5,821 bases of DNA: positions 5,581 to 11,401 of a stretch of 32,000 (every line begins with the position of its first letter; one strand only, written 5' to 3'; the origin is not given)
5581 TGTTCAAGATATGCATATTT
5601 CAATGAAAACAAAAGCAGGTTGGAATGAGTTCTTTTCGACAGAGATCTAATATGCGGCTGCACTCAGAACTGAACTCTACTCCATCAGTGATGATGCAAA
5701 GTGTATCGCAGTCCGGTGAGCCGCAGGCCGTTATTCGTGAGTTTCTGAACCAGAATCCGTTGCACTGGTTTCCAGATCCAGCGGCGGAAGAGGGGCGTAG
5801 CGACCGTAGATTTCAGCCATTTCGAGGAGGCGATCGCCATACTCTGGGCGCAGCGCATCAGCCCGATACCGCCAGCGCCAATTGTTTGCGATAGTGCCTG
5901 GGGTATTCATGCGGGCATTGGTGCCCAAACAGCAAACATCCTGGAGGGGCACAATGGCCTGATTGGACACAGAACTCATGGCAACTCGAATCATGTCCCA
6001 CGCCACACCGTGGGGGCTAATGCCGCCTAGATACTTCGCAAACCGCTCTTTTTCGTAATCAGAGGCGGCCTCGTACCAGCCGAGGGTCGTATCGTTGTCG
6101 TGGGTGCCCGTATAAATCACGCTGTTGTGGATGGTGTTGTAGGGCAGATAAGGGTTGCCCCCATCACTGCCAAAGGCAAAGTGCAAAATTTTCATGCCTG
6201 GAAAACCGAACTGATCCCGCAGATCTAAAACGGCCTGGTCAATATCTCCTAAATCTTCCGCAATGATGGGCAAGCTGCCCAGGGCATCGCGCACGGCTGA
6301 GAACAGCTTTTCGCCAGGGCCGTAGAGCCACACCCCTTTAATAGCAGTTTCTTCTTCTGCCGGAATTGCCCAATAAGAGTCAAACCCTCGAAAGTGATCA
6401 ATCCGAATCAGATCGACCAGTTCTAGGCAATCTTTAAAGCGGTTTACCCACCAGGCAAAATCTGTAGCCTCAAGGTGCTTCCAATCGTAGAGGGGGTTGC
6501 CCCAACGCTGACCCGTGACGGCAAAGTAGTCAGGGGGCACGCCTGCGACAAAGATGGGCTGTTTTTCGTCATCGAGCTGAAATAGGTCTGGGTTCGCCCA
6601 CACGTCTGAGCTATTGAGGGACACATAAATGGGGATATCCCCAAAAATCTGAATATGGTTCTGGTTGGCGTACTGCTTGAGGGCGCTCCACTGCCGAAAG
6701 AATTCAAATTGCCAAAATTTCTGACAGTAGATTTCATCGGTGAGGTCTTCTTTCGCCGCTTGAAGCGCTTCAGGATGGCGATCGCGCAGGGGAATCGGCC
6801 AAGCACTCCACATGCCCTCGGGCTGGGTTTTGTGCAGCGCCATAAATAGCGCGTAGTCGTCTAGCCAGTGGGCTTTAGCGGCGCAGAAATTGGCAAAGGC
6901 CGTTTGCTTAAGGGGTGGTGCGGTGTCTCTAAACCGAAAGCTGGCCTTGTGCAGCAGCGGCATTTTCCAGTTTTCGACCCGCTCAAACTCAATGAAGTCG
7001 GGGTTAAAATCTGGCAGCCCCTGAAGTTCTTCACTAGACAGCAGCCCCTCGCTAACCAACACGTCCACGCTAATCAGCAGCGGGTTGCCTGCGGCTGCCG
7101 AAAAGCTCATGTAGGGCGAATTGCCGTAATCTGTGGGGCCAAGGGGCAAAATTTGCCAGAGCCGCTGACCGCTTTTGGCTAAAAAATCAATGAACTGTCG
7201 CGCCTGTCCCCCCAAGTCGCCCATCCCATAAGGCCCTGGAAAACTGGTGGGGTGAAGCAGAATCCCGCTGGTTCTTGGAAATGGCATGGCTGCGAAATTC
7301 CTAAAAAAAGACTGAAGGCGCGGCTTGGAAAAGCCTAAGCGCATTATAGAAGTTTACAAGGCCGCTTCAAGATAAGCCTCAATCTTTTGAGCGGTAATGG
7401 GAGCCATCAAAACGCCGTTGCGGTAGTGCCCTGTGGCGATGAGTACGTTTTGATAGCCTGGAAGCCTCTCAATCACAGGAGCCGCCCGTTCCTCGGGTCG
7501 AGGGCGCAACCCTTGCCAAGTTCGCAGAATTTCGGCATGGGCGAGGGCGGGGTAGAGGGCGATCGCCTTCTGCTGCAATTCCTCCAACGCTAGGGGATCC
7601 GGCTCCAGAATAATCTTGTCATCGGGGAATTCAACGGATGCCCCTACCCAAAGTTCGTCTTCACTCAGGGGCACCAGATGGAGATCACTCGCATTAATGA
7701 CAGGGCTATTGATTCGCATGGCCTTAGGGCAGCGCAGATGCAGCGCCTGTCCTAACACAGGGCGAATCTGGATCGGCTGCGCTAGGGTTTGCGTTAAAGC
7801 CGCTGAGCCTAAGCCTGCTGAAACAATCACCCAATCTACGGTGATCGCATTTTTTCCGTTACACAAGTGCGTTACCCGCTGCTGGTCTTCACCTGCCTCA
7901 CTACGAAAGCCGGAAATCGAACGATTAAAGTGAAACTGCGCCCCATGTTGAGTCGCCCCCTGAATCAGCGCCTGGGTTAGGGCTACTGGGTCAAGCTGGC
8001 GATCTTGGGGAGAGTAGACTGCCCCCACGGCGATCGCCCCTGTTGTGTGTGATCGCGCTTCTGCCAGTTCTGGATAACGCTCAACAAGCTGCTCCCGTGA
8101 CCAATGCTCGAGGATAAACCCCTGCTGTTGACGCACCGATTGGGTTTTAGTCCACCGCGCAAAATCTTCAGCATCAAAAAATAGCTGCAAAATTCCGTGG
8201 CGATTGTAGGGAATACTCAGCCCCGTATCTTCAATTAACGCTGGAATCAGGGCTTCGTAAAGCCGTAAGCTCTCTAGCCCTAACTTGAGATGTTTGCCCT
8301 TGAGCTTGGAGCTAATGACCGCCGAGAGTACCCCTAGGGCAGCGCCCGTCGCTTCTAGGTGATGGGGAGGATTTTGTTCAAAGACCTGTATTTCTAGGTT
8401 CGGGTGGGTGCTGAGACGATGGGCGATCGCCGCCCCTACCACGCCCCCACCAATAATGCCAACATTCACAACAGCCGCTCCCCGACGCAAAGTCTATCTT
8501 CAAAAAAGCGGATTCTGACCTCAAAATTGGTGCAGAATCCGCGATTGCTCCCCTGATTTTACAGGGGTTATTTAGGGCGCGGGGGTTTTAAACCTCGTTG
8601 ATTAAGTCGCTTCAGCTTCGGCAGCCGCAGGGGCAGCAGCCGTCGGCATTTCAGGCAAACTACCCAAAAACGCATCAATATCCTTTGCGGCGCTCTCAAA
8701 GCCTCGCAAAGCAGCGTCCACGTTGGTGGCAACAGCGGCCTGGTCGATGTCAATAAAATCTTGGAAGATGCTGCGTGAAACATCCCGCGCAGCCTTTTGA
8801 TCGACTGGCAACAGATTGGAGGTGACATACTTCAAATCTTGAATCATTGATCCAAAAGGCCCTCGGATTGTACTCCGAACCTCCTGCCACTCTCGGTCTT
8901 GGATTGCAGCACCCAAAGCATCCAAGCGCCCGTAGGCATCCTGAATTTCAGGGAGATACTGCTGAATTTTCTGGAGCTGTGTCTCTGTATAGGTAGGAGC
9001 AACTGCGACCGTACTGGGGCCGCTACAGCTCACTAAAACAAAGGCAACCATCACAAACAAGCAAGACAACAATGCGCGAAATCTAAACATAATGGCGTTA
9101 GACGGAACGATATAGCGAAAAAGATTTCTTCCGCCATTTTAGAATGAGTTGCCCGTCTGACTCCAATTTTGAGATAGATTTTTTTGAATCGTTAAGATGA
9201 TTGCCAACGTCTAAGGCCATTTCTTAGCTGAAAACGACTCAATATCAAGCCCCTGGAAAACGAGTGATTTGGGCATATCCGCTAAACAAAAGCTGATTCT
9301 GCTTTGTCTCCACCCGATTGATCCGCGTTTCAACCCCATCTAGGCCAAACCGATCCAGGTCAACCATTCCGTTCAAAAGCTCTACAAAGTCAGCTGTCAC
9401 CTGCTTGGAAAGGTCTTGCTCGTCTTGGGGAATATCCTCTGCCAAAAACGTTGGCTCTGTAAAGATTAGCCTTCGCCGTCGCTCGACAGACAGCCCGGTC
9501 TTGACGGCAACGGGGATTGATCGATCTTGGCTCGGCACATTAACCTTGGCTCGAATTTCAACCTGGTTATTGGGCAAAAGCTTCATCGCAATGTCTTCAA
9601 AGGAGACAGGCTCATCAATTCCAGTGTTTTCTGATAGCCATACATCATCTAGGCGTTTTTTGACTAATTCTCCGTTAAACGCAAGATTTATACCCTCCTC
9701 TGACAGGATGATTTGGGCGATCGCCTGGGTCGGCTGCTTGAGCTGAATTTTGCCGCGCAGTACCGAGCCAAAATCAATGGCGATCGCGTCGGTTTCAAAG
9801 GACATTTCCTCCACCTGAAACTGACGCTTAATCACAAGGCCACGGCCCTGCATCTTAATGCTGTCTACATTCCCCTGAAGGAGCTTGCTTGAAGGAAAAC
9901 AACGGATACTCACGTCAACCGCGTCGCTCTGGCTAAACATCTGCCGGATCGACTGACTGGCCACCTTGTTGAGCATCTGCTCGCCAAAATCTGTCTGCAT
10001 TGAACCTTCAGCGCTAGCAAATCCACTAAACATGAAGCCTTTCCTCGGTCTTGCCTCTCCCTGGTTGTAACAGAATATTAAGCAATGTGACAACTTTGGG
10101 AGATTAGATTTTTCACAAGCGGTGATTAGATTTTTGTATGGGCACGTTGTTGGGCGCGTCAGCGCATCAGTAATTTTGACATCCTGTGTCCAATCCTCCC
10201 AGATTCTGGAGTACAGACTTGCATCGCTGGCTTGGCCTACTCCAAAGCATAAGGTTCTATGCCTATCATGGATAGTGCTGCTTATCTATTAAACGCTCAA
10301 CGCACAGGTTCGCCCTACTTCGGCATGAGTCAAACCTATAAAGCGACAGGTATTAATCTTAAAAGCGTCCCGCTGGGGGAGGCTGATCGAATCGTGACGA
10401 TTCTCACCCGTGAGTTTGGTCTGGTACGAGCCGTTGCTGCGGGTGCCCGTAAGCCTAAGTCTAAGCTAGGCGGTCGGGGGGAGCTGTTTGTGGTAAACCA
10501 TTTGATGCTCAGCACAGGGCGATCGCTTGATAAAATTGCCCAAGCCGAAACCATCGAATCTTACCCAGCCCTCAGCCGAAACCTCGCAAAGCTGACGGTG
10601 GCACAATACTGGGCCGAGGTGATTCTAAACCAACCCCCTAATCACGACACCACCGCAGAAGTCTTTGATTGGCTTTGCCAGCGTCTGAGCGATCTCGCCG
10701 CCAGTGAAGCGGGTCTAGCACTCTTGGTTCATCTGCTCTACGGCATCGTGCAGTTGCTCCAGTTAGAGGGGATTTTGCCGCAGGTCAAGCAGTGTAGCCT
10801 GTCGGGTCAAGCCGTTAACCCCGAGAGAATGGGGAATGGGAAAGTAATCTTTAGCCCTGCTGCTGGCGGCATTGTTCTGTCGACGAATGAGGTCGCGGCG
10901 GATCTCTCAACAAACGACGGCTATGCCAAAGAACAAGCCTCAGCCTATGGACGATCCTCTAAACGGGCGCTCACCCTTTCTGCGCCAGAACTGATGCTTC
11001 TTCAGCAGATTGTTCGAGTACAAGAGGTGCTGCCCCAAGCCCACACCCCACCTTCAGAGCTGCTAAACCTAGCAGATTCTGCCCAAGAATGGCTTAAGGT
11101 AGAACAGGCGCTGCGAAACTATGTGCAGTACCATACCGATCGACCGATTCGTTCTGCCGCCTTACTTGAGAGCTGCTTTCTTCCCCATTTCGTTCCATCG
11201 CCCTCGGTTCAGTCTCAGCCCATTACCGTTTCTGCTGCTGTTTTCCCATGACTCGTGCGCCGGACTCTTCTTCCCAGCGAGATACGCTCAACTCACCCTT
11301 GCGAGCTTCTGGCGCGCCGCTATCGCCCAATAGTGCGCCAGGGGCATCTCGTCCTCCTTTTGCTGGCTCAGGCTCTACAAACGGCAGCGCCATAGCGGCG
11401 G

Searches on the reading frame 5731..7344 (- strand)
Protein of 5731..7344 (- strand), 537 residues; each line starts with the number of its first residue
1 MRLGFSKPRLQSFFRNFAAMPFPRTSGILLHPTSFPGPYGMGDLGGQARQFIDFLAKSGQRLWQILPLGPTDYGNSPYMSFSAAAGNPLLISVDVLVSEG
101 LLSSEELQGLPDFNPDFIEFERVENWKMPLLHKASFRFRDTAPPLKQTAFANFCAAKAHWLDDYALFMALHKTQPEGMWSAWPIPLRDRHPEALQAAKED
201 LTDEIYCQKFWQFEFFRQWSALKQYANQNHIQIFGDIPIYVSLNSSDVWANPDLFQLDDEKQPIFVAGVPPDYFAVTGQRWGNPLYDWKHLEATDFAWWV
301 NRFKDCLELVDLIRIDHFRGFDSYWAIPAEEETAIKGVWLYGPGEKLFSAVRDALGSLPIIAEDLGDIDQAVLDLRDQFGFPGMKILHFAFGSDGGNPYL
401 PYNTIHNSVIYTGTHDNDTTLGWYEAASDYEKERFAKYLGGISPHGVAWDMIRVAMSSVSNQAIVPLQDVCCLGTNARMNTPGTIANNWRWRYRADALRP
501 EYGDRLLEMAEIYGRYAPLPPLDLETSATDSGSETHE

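Call 87: search_protein_families(library=pfam, proteins=[window:5731-7344:-], max_evalue=0.00001)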
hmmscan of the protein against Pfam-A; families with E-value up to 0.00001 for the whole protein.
window:5731-7344:- (537 aa): 1 family
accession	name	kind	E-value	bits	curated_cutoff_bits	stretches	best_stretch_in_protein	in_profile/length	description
PF02446.23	Glyco_hydro_77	-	2.3e-179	597.6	25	1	30-497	1-463/465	4-alpha-glucanotransferase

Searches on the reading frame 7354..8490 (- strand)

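Call 87: search_protein_families(library=pfam, proteins=[window:7354-8490:-], max_evalue=0.00001)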
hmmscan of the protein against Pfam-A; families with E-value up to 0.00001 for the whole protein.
window:7354-8490:- (378 aa): 1 family
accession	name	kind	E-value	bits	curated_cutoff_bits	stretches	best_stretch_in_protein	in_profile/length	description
PF01266.30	DAO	-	3.4e-65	221.3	27.9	1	10-369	2-349/353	FAD dependent oxidoreductase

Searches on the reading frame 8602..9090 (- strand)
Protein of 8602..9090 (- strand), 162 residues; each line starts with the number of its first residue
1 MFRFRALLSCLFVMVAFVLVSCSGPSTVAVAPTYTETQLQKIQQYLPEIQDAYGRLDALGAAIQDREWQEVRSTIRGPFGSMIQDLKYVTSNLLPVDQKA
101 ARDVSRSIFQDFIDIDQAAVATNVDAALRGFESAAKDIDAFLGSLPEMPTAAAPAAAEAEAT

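Call 88: search_protein_families(library=pfam, proteins=[window:8602-9090:-], max_evalue=0.00001)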
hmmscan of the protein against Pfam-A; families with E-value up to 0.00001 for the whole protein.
window:8602-9090:- (162 aa): 1 family
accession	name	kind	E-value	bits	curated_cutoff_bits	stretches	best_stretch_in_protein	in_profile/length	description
PF05757.16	PsbQ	-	3.7e-19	70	26.9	1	37-146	95-204/204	Oxygen evolving enhancer protein 3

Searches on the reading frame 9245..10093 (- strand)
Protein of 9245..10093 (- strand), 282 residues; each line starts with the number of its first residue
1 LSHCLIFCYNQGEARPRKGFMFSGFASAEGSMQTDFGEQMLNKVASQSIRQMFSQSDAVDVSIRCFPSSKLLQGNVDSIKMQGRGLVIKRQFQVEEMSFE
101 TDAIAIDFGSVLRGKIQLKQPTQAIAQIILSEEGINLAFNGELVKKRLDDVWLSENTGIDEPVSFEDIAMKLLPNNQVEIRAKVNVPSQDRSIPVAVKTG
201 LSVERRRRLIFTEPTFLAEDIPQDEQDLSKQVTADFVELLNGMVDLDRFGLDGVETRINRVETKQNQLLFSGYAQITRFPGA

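Call 88: search_protein_families(library=pfam, proteins=[window:9245-10093:-], max_evalue=0.00001)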
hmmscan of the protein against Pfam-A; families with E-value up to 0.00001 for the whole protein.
window:9245-10093:- (282 aa): 1 family
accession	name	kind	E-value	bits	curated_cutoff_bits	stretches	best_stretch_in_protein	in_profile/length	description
PF11209.13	LmeA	-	3.8e-33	115.8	27.3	1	35-271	4-215/217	LmeA-like phospholipid-binding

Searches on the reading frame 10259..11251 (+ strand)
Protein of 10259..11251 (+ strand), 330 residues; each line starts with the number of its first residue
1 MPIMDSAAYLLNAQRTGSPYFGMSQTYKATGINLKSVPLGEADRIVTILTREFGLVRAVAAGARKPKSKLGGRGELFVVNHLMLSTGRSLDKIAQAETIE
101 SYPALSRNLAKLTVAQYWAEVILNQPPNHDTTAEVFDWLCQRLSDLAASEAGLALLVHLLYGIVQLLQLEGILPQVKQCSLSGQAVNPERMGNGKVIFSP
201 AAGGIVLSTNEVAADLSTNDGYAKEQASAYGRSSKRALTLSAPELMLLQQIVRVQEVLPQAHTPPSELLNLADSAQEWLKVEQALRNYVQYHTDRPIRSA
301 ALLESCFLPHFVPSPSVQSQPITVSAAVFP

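Call 87: search_protein_families(library=pfam, proteins=[window:10259-11251:+], max_evalue=0.00001)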
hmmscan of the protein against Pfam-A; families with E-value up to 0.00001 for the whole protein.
window:10259-11251:+ (330 aa): 2 families
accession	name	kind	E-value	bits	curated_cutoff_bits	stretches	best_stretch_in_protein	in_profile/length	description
PF11967.14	RecO_N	-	3.6e-23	81.8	27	1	23-102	1-80/80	Recombination protein O N terminal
PF02565.21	RecO_C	-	1.4e-09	38.3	22.1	1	108-190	3-82/157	Recombination protein O C terminal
